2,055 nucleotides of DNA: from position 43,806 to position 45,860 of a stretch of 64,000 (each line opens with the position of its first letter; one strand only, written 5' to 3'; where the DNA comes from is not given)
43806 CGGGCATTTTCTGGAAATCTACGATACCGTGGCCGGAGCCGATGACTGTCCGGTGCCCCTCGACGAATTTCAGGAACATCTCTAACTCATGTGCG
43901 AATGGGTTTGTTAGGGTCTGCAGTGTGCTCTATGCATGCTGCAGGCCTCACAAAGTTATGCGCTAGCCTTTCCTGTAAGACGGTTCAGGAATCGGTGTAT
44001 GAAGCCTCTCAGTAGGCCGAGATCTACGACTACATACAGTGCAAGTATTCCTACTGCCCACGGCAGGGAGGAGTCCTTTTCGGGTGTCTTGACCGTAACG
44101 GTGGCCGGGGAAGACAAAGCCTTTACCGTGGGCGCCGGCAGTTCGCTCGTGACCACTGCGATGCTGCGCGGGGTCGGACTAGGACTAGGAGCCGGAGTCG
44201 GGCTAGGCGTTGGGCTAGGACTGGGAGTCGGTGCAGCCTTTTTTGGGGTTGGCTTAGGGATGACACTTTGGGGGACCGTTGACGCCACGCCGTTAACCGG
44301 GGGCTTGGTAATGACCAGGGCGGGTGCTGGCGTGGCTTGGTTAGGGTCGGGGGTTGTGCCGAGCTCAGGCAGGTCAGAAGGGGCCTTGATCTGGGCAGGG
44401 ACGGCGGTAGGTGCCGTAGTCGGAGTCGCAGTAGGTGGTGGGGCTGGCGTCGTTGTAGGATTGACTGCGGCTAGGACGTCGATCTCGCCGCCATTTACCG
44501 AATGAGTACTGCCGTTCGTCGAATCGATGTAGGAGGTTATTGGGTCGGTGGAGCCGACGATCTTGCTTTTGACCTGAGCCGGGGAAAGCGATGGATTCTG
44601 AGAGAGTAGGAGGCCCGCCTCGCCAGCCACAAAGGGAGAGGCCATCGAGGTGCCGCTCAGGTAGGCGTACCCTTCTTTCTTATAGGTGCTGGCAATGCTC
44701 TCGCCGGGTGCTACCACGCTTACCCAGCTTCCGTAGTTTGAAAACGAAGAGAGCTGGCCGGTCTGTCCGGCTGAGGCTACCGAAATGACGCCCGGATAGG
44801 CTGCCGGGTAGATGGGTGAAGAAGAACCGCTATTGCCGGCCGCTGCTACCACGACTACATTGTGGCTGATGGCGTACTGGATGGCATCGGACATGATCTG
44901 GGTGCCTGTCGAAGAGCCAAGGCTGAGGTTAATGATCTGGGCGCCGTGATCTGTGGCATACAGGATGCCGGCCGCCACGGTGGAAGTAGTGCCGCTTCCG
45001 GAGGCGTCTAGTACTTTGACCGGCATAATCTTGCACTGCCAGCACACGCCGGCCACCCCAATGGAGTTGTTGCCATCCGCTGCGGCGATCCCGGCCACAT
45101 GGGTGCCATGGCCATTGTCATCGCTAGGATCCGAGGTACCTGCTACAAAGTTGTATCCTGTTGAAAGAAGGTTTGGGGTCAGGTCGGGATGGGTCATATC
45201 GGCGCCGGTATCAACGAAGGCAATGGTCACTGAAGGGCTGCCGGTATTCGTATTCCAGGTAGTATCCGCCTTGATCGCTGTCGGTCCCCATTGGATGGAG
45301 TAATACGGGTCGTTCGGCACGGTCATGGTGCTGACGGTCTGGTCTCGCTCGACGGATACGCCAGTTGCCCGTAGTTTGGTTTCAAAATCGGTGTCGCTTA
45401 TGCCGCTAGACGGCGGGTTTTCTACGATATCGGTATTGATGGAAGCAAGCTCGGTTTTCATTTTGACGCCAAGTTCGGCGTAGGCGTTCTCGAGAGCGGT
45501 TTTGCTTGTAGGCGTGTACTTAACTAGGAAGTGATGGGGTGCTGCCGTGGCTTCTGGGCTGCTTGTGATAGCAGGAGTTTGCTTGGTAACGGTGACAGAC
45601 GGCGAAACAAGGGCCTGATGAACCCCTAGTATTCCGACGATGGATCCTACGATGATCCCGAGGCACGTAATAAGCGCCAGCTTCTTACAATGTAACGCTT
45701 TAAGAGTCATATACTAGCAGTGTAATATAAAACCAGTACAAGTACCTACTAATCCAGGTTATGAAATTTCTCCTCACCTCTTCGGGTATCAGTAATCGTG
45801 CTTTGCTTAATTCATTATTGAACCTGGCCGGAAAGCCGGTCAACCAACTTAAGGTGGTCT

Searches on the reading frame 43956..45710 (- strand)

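Call 22: search_protein_families(library=pfam, proteins=[window:43956-45710:-], max_evalue=0.00001)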
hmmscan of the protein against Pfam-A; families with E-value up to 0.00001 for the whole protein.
window:43956-45710:- (584 aa): 1 family
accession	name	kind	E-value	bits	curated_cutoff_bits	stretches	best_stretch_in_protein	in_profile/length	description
PF00082.27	Peptidase_S8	-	1.2e-56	192.6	21.8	1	160-388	3-273/288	Subtilase family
